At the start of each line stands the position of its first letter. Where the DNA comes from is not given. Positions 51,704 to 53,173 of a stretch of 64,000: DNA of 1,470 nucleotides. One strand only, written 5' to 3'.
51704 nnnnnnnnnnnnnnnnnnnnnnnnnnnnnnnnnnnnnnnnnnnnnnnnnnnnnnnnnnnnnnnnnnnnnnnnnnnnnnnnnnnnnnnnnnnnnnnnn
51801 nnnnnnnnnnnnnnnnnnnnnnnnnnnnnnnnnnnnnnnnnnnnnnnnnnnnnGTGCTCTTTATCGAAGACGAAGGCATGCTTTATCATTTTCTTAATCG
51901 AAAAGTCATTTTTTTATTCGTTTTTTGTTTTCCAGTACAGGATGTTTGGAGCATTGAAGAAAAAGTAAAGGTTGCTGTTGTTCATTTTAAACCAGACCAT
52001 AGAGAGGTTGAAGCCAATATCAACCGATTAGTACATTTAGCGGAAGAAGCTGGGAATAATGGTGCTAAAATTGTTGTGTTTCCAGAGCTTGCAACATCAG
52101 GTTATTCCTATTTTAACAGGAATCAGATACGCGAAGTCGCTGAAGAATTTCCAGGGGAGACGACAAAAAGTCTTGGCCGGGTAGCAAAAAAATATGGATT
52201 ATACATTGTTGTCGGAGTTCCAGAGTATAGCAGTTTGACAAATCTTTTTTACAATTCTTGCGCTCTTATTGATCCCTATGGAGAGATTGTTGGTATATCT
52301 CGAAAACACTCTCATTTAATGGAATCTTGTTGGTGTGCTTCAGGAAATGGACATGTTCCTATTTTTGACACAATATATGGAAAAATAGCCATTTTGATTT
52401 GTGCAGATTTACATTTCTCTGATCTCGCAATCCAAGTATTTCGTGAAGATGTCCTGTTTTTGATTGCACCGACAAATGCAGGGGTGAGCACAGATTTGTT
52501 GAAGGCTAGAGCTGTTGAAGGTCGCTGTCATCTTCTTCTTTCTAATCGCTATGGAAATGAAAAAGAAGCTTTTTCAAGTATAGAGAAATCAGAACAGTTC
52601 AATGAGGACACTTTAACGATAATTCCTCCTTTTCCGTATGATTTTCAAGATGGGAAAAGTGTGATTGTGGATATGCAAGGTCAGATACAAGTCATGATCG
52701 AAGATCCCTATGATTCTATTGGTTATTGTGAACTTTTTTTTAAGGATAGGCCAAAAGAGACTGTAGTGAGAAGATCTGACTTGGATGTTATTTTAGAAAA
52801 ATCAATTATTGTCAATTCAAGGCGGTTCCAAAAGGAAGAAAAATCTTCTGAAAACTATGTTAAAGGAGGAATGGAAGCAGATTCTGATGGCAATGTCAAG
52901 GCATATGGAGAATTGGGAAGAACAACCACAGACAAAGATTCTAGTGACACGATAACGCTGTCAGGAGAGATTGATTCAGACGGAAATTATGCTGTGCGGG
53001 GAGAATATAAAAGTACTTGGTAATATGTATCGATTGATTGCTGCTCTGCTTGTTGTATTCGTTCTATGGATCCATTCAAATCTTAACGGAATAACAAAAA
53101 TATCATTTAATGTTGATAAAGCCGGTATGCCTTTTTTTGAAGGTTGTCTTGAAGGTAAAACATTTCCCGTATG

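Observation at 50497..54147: Orphan CbiA-type amidotransferase + exported nitrilase-superfamily hydrolase + two-lobed DTG protein as one island module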

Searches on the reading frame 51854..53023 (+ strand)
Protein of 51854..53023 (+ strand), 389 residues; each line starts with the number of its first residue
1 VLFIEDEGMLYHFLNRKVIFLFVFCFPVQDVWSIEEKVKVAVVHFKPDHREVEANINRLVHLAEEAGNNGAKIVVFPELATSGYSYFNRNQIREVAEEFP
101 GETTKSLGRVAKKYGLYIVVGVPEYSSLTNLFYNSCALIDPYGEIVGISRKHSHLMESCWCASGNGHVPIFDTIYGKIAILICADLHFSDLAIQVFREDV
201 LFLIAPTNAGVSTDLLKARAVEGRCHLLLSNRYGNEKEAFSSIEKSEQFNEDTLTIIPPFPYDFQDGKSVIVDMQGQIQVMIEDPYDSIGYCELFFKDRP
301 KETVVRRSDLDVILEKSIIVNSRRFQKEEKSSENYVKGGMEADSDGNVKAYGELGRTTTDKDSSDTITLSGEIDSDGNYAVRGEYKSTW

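Call 3: search_protein_families(library=pfam, proteins=[window:51854-53023:+], max_evalue=0.01)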
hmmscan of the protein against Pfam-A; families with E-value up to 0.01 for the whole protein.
window:51854-53023:+ (389 aa): 1 family
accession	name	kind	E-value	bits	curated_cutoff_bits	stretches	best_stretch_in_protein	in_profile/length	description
PF00795.27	CN_hydrolase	-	2.2e-34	119.4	23.2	1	39-278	1-230/256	Carbon-nitrogen hydrolase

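Call 4: search_protein_families(library=ncbifam, proteins=[window:51854-53023:+], max_evalue=0.01)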
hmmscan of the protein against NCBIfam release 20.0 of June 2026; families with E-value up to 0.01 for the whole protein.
window:51854-53023:+ (389 aa): 11 families
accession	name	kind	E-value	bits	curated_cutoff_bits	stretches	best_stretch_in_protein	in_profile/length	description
NF040852.1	nitrile_Arch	equivalog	2.7e-26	92.3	500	1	38-237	1-202/262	nitrilase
TIGR03381.1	agmatine_aguB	equivalog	4.4e-18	65.6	410.25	1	38-211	1-178/279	N-carbamoylputrescine amidase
TIGR04048.1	nitrile_sll0784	equivalog_domain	1e-11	44.3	502.6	1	37-192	2-167/301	Nit6803 family nitrilase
NF009803.0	PRK13287.1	equivalog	5.2e-11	41.9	406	1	39-193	22-175/333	formamidase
NF010588.0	PRK13981.1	equivalog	2.1e-10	39.6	479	1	36-208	3-175/546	NAD+ synthase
NF009802.0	PRK13286.1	equivalog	2.8e-09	36.4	427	1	30-189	5-172/345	aliphatic amidase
NF002730.0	PRK02628.1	equivalog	1.5e-08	33.3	473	1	38-152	13-123/677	NAD(+) synthase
TIGR00546.1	lnt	equivalog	2.4e-08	33.6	132.9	1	36-152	158-271/395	apolipoprotein N-acyltransferase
NF043013.1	DeGluthAmidYersProt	equivalog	1.2e-06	27.8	500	1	68-235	32-215/278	deaminated glutathione amidase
NF033621.1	de_GSH_amidase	exception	1.3e-06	28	355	1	40-235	2-205/260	deaminated glutathione amidase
NF007757.0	PRK10438.1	equivalog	0.0025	17.1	249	1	52-241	18-202/256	amidohydrolase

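Call 17: find_homologous_proteins(query=window:51878-53020:+)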
Query window:51878-53020:+ (381 aa): 74 proteins with E <= 0.001 among 4592 candidates.
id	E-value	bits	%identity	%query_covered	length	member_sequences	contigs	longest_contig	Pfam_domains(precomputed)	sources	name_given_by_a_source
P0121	1.3e-117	411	59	73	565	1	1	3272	PF00795.28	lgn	-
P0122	3.3e-113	397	56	79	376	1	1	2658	PF00795.28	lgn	-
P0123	4.5e-112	393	59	77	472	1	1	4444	PF00795.28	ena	-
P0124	8.1e-111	389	56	78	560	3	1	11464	PF00795.28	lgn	-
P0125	1.0e-109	385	56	80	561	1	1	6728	PF00795.28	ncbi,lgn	-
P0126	2.2e-104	367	58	75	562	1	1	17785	PF00795.28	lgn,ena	-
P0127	3.0e-102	360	53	78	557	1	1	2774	PF00795.28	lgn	-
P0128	2.5e-101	357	54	75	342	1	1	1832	PF00795.28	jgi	jgi:predicted amidohydrolase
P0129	3.1e-100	354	53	80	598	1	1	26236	PF00795.28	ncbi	-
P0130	1.1e-92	329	60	63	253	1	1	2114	PF00795.28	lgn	-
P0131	2.0e-78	282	56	59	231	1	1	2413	PF00795.28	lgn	-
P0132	8.8e-66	240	44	75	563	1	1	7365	PF00795.28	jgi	jgi:predicted amidohydrolase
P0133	8.7e-64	234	41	75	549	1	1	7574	PF00795.28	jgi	jgi:predicted amidohydrolase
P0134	1.9e-56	210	38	81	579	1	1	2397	PF00795.28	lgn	-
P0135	2.7e-13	68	27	68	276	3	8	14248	PF00795.28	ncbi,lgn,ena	-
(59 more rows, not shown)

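Call 22: find_related_loci(query=A1, collection=genome_contigs, flank=10000)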
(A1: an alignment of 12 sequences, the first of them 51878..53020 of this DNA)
Query A1 (381 aa) in genome_contigs; peptide patterns used: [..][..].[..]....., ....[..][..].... (x = any residue, [..] = any of these).
229 stretches matched a pattern; 206 encode a relative of the query (tblastn E <= 1e-3); the best 80 are kept; 80 distinct loci.
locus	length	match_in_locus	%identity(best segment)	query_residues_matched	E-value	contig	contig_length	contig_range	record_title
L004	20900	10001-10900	53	6-309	1e-103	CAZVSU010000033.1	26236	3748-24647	MAG TPA_asm: uncultured bacterium isolate SRP332253_co1_236 genome assembly, contig: NODE_2789_length_26236_cov_6.144494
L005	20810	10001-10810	43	30-302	2e-71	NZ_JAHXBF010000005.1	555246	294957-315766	Hyalangium versicolor strain H56D21 NODE_5_length_555246_cov_21.014150, whole genome shotgun sequence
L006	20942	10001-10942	42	30-345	3e-70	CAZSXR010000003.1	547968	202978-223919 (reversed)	MAG TPA_asm: uncultured Pseudobdellovibrionaceae bacterium isolate SRP257259_co1_239 genome assembly, contig: NODE_7_len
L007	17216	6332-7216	41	4-302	3e-69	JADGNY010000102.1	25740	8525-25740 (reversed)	MAG: Thermoanaerobaculia bacterium isolate Chersky.31_28 contig-100_537, whole genome shotgun sequence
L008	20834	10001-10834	40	31-311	4e-64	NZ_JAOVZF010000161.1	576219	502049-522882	Paraliomyxa miuraensis strain SMH-27-4 scf124c31, whole genome shotgun sequence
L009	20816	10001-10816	39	28-302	7e-62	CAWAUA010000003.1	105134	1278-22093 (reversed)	MAG: uncultured Actinomycetes bacterium isolate MFD03975.bin.3.698 genome assembly, contig: contig_132356, whole genome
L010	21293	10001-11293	37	29-293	3e-40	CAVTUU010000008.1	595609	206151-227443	MAG: uncultured Chloroflexia bacterium isolate MFD04944.bin.2.67 genome assembly, contig: contig_49790, whole genome sho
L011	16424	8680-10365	35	29-275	1e-38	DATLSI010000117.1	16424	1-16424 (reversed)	MAG TPA_asm: Ktedonobacteraceae bacterium isolate SMAG_U13926 k141_938078, whole genome shotgun sequence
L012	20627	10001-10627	40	28-231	5e-38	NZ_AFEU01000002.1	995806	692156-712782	Bacillus methanolicus PB1 contig_2, whole genome shotgun sequence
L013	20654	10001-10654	36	30-250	2e-36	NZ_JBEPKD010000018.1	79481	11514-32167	Halalkalibacter oceani strain DSM 100579 Ga0480542_18, whole genome shotgun sequence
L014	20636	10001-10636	38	25-231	3e-36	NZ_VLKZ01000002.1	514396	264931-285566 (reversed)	Halalkalibacter nanhaiisediminis strain CGMCC 1.10116 IQ10DRAFT_scaffold00002.2, whole genome shotgun sequence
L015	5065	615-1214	35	32-228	2e-26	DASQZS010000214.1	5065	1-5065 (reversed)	MAG TPA_asm: Candidatus Acidoferrum sp. isolate SMAG_U11098 k141_146815, whole genome shotgun sequence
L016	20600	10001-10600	35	32-228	7e-26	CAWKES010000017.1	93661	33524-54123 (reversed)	MAG: Candidatus Bathyarchaeota archaeon isolate MFD04492.bin.2.141 genome assembly, contig: contig_45382, whole genome s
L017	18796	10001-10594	33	30-229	4e-25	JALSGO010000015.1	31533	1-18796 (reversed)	MAG: Candidatus Bipolaricaulota bacterium isolate 354-166_maxbin2_scaf2bin.100 354-166_scaffold_1264_c1, whole genome sh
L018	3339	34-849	29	17-323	5e-25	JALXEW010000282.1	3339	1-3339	MAG: Ardenticatenia bacterium isolate T2_metabat2_scaf2bin.447 T2_NODE_75602_length_3339_cov_1.576276, whole genome shot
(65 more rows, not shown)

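Call 23: find_encoding_contigs(protein=P0129, flank=10000, max_places=2)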
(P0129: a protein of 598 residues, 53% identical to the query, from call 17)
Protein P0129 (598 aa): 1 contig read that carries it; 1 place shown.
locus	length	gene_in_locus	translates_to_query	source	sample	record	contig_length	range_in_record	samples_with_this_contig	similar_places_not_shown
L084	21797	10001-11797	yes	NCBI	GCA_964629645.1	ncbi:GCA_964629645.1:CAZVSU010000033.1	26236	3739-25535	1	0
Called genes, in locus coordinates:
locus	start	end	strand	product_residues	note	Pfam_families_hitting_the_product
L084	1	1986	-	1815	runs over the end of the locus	PF05593:RHS_repeat (faint), PF25023:TEN_YD-shell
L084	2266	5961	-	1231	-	PF00176:SNF2-rel_dom, PF04851:ResIII, PF11496:HDA2-3 (weak), PF00271:Helicase_C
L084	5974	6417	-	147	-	-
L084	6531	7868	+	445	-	PF01235:Na_Ala_symp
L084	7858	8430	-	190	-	PF02687:FtsX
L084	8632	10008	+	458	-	PF01656:CbiA, PF13500:AAA_26 (faint), PF07685:GATase_3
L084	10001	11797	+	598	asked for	PF00795:CN_hydrolase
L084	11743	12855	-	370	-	PF12704:MacB_PCD, PF02687:FtsX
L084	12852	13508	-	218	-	PF00005:ABC_tran, PF13304:AAA_21 (faint)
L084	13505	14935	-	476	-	PF25954:Beta-barrel_RND_2 (faint), PF25990:Beta-barrel_YknX, PF25975:CzcB_C, PF25989:YknX_C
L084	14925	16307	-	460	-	PF02321:OEP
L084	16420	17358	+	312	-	-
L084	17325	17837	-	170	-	PF02600:DsbB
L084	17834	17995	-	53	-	PF19455:DUF5993 (weak)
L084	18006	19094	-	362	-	PF13685:Fe-ADH_2, PF01761:DHQ_synthase, PF24621:DHQS_C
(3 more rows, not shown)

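Call 24: find_encoding_contigs(protein=P0133, flank=10000, max_places=2)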
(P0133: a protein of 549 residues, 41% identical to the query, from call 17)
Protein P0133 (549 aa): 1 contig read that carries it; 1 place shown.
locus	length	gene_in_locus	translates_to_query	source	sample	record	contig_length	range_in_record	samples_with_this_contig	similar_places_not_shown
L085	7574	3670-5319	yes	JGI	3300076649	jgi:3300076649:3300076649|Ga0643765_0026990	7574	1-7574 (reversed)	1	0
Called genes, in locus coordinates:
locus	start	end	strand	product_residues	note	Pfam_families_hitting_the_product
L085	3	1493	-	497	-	?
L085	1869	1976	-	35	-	-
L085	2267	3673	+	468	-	PF01656:CbiA, PF13500:AAA_26 (faint), PF07685:GATase_3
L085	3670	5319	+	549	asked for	PF00795:CN_hydrolase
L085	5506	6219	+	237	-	PF12697:Abhydrolase_6 (weak)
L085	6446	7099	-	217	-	PF00903:Glyoxalase (weak), PF12681:Glyoxalase_2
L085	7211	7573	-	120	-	?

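Call 32: search_protein_families(library=padloc, proteins=[window:51878-53023:+, P0126, P0133], max_evalue=0.01)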
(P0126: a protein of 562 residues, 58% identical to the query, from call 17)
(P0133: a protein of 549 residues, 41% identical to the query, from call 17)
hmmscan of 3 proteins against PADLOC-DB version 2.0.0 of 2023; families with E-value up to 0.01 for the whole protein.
window:51878-53023:+ (381 aa): 0 families

P0126 (562 aa): 1 family
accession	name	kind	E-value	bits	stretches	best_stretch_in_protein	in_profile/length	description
PDLC03804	RTasNitrilase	-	7.7e-06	23.2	0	90-222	187-333/397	DRT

P0133 (549 aa): 0 families

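Call 40: search_solved_structures(query=P0126, max_evalue=0.01)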
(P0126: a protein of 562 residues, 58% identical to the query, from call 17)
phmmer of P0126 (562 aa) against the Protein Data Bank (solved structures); distinct sequences matched with E-value up to 0.01: 56.
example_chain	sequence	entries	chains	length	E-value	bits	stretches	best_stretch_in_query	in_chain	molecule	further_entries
1j31_A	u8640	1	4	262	2.1e-25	92.8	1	29-227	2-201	Hypothetical protein PH0642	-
6ypa_A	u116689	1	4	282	3e-25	92.3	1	17-227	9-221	CN hydrolase domain-containing protein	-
7ovg_A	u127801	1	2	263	3.3e-24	88.9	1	29-227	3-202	CN hydrolase domain-containing protein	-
3ivz_A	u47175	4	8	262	1.1e-21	80.6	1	29-227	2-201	Nitrilase | Beta ureidopropionase (Beta-alanine synthase)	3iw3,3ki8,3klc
2uxy_A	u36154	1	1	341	1.2e-15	60.7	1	23-226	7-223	ALIPHATIC AMIDASE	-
6i00_J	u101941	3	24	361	1.7e-13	53.5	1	28-226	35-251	Bifunctional nitrilase/nitrile hydratase NIT4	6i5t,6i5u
2plq_A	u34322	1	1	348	4.1e-13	52.3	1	23-225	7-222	Aliphatic amidase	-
4lf0_A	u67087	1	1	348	4.7e-13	52.1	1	23-225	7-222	Aliphatic amidase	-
4gyl_A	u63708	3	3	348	7.7e-13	51.4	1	23-225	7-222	Aliphatic amidase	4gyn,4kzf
2dyu_A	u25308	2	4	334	1.1e-12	50.9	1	39-195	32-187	Formamidase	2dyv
1f89_A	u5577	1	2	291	2.3e-12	49.8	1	28-224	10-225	32.5 KDA PROTEIN YLR351C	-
1ems_A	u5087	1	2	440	2.7e-12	49.5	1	39-225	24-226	NIT-FRAGILE HISTIDINE TRIAD FUSION PROTEIN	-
5h8i_A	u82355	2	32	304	3.5e-12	49.2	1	30-230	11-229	N-carbamoylputrescine amidohydrolase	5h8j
5g3o_A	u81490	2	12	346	3.7e-12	49.1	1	54-196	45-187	FORMAMIDASE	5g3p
2w1v_A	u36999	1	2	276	1.8e-11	46.9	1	29-223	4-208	NITRILASE HOMOLOG 2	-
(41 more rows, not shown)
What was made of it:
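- Closest known: Nitrilase superfamily, single-domain amidases. Same: E-values to these structures are 1e-21 to 1e-25 (call 40).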

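Call 88: find_related_loci(query=A1, collection=metagenome_contigs, flank=8000)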
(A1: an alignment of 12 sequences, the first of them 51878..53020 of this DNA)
Query A1 (381 aa) in metagenome_contigs; peptide patterns used: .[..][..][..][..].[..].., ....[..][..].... (x = any residue, [..] = any of these).
150 stretches matched a pattern; 73 encode a relative of the query (tblastn E <= 1e-3); 73 distinct loci.
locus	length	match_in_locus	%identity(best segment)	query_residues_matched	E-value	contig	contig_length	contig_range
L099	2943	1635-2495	54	25-311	4e-112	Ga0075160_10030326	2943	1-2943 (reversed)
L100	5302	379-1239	47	14-306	1e-82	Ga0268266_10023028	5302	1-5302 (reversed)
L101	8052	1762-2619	46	24-311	1e-79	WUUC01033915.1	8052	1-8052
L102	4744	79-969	43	3-306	2e-72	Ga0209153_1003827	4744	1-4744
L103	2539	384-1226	40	27-311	3e-68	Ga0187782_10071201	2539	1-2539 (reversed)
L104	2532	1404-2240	40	25-306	4e-67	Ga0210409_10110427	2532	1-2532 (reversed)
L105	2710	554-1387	39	30-311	1e-65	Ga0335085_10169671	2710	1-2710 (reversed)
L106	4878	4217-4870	44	27-248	4e-58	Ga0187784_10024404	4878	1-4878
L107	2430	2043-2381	56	9-122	2e-34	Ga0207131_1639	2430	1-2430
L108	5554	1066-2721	29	28-286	1e-31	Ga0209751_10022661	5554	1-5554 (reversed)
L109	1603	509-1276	27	2-229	2e-20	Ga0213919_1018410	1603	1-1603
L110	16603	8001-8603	30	30-229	6e-20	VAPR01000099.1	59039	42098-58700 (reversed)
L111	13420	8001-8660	28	24-250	1e-19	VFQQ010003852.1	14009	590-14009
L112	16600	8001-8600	29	29-228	2e-19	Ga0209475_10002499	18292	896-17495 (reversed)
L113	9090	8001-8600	29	29-228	2e-19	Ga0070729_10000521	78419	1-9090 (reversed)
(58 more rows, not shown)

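Call 97: predict_structure(alignment_id=A1)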
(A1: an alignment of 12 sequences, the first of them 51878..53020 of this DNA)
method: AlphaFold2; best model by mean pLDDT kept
length: 381 residues; sequences in the alignment: 12
mean_pLDDT: 66.6   pTM: 0.67
mean pLDDT of the five models: 66.6, 66.1, 66.0, 64.8, 63.3
residues with pLDDT >= 90: 102; 70-90: 88; 50-70: 73; < 50: 118
segments of 3 or more residues with pLDDT < 50: 2-4, 17-25, 147-152, 239-251, 301-381
pLDDT, mean of each block of 10 residues (from residue 1): 52 50 59 91 89 97 88 52 78 94 98 87 84 96 58 57 91 70 73 83 78 87 75 52 45 67 92 91 88 54 43 28 26 34 32 33 34 29 28
secondary structure, 60 per line:
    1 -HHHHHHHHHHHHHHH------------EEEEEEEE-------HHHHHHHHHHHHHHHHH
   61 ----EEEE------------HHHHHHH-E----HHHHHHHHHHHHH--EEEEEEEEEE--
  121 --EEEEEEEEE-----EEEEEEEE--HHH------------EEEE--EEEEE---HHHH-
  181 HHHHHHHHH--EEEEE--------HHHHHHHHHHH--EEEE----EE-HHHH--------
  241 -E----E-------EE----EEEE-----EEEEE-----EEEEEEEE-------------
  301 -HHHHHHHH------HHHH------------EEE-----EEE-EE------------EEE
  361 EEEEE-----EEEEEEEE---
elements in order: H2-16 E29-36 H44-60 E65-68 H81-87 H94-106 E109-118 E123-131 E137-144 E162-165 E168-172 H176-179 H181-189 E192-196 H205-215 E218-221 H229-232 E261-264 E270-274 E280-287 H302-309 H316-319 E332-334 E340-342 E358-365 E371-378
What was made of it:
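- On Nitrilase superfamily (C-N hydrolase): The AF2 core, residues about 28-300, shows alpha-beta-beta-alpha secondary structure with many blocks above pLDDT 85 (call 97).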

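Call 106: search_protein_families(library=pfam, proteins=[L005:2683-3948:+, L005:3956-4903:+, L005:4907-5731:+, L005:5780-6709:+, L005:6699-7511:+, L005:7508-8473:+, L005:11899-12558:+, L005:12634-13275:+, L005:13302-14390:+], max_evalue=0.0001)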
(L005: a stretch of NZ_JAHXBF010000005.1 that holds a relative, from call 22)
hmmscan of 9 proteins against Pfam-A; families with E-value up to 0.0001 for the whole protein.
L005:2683-3948:+ (421 aa): 2 families
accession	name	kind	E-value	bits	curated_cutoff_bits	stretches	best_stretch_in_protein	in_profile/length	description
PF01547.30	SBP_bac_1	-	3.1e-37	129.7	26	1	40-331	11-307/307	Bacterial extracellular solute-binding protein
PF13416.11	SBP_bac_8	-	3.1e-28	99.8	27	1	44-357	4-275/279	Bacterial extracellular solute-binding protein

L005:3956-4903:+ (315 aa): 1 family
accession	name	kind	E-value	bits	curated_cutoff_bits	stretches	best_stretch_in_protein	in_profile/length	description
PF00528.27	BPD_transp_1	-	1.2e-17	64.7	26.4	1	107-304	2-172/184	Binding-protein-dependent transport system inner membrane component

L005:4907-5731:+ (274 aa): 1 family
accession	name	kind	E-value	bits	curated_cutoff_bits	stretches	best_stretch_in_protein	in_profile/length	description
PF00528.27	BPD_transp_1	-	1.6e-14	54.5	26.4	1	84-264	1-179/184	Binding-protein-dependent transport system inner membrane component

L005:5780-6709:+ (309 aa): 1 family
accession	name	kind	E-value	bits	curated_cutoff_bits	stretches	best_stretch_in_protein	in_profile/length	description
PF01497.23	Peripla_BP_2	-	8.1e-27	94.6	27.5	1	58-272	2-224/235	Periplasmic binding protein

L005:6699-7511:+ (270 aa): 3 families
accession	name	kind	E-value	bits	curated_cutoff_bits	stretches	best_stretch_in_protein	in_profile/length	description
PF00005.33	ABC_tran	-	2e-29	103.4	25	1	25-169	1-136/137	ABC transporter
PF13304.12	AAA_21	-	1.7e-15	58.3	27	1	137-204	233-303/304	AAA domain, putative AbiEii toxin, Type IV TA system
PF02463.25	SMC_N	-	1.8e-07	31.2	40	1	31-207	21-205/220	RecF/RecN/SMC N terminal domain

L005:7508-8473:+ (321 aa): 1 family
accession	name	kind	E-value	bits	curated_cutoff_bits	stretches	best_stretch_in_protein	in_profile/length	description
PF01032.23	FecCD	-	1.4e-71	241.6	26.5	1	30-310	33-311/311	FecCD transport family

L005:11899-12558:+ (219 aa): 0 families

L005:12634-13275:+ (213 aa): 0 families

L005:13302-14390:+ (362 aa): 0 families
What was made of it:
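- In Hyalangium an operon runs Peripla_BP_2, ABC_tran, FecCD, CbiA-like (11-nt overlap), hydrolase (call 106).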

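Call 111: search_dna_similar(query=P0133, collection=plasmids, mode=protein, max_rows=25, max_evalue=1e-30)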
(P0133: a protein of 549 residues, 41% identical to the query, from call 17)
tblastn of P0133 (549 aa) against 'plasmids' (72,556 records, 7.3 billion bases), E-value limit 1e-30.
Records with a match: 27; places in all: 27; records where one place covers at least 80% of the query: 27.
Best place of each record, by identity: <60% 27.
By first word of the organism name: Klebsiella 24; Streptomyces 1; Pantoea 1; Raoultella 1.
By predicted mobility (MOB-suite, as given by PLSDB): mobilizable 14; non-mobilizable 11; conjugative 2.
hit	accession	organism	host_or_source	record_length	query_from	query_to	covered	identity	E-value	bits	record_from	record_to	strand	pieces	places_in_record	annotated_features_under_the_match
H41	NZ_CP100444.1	Streptomyces rimosus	pure culture,OTC cluster deletion ...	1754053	24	544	95%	54.4%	0e+0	578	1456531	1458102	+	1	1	record has no annotation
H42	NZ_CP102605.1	Pantoea sp. SOD02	cell culture,urban freshwater stream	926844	23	501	87%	28.9%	3e-40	164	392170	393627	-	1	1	nitrilase-related carbon-nitrogen hydrolase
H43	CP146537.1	Klebsiella quasipneumoniae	Hospital Wastewater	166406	27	467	80%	28.3%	1e-37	156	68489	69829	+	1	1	nitrilase-related carbon-nitrogen hydrolase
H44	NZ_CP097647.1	Klebsiella quasipneumoniae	single cell,human skin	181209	27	467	80%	28.3%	1e-37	156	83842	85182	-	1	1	nitrilase-related carbon-nitrogen hydrolase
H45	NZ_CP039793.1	Klebsiella quasipneumoniae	Homo sapiens,culture,blood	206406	27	467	80%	28.3%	1e-37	156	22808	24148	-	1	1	nitrilase-related carbon-nitrogen hydrolase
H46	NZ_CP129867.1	Klebsiella quasipneumoniae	Homo sapiens,whole organism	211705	27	467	80%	28.3%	1e-37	156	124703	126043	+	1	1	nitrilase-related carbon-nitrogen hydrolase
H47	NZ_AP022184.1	Klebsiella quasipneumoniae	-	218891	27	467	80%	28.3%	1e-37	156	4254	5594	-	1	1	nitrilase-related carbon-nitrogen hydrolase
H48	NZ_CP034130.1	Klebsiella quasipneumoniae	Homo sapiens,blood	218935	27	467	80%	28.3%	1e-37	156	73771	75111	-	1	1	nitrilase-related carbon-nitrogen hydrolase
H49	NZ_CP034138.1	Klebsiella quasipneumoniae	Homo sapiens,blood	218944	27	467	80%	28.3%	1e-37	156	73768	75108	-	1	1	nitrilase-related carbon-nitrogen hydrolase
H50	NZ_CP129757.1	Klebsiella variicola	Homo sapiens,whole organism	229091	27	467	80%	28.3%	1e-37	156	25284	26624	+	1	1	nitrilase-related carbon-nitrogen hydrolase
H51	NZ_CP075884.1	Klebsiella quasipneumoniae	Homo sapiens,urine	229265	27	467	80%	28.3%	1e-37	156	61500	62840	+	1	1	nitrilase-related carbon-nitrogen hydrolase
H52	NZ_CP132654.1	Klebsiella pneumoniae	Homo sapiens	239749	27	467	80%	28.3%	1e-37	156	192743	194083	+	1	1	nitrilase-related carbon-nitrogen hydrolase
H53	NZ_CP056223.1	Klebsiella pneumoniae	culture,Wastewater influent sample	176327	27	467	80%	28.3%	1e-37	155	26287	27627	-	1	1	nitrilase-related carbon-nitrogen hydrolase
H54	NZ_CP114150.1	Klebsiella michiganensis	Homo sapiens,Rectal Swab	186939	27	467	80%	28.3%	1e-37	155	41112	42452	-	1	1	nitrilase-related carbon-nitrogen hydrolase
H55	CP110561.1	Klebsiella pneumoniae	Homo sapiens,urine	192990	27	467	80%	28.3%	1e-37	155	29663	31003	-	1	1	amidohydrolase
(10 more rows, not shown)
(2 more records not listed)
